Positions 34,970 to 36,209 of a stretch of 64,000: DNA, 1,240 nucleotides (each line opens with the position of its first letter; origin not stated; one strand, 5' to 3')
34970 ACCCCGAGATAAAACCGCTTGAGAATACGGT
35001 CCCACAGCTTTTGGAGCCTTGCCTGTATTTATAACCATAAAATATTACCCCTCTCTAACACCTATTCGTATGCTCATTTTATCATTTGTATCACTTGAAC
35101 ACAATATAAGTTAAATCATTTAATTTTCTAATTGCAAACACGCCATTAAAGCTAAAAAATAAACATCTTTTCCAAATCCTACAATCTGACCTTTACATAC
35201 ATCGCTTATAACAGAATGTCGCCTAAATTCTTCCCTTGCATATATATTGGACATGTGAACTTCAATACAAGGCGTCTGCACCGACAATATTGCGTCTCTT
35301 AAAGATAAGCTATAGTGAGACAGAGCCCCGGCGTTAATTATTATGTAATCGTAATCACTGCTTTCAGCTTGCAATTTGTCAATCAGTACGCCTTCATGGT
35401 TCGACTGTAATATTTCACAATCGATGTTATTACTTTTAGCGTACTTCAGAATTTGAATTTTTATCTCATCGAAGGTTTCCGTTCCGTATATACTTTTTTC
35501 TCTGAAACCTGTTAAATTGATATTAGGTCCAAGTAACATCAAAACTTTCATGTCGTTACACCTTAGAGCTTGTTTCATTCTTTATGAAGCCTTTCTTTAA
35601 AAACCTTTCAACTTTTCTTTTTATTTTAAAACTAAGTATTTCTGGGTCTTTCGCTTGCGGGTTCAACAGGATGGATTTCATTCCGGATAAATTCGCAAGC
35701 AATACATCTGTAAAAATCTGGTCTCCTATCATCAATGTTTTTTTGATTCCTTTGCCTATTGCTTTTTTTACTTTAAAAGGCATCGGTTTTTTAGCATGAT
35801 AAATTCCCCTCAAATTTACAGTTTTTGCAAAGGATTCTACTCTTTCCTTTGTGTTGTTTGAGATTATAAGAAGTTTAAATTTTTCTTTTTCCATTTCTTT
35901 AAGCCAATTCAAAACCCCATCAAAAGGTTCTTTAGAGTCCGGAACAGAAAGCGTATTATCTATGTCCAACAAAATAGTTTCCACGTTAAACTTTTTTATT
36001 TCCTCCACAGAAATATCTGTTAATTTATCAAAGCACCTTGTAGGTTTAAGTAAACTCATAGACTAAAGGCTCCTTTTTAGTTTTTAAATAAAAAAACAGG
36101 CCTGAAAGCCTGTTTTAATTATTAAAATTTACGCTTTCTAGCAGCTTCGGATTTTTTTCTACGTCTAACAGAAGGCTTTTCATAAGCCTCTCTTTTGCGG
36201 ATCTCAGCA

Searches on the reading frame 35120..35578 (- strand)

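Call 23: search_protein_families(library=pfam, proteins=[window:35120-35578:-], max_evalue=0.00001)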
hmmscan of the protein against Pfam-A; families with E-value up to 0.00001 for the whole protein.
window:35120-35578:- (152 aa): 1 family
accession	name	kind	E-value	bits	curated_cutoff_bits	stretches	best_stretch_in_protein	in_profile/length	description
PF01220.24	DHquinase_II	-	1.2e-52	177.7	23.3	1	11-147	1-137/138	Dehydroquinase class II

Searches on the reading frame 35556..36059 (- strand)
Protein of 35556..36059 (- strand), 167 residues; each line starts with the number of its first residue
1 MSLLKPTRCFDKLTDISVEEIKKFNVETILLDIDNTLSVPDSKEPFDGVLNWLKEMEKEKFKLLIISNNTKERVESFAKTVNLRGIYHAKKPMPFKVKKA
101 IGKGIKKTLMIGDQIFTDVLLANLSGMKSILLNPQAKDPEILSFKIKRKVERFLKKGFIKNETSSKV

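Call 23: search_protein_families(library=pfam, proteins=[window:35556-36059:-], max_evalue=0.00001)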
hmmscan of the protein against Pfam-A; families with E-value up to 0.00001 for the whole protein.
window:35556-36059:- (167 aa): 4 families
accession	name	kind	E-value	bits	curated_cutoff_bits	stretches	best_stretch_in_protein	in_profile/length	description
PF09419.16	PGP_phosphatase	-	5.8e-10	39.5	20.4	1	3-132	16-163/168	Mitochondrial PGP phosphatase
PF13419.12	HAD_2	-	1.9e-07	31.8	23.8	1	32-131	68-177/178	Haloacid dehalogenase-like hydrolase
PF13242.12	Hydrolase_like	-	7.6e-07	29.4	22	1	90-140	3-56/75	HAD-hyrolase-like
PF00702.32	Hydrolase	-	2.3e-06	28.6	26.4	1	22-122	76-187/191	haloacid dehalogenase-like hydrolase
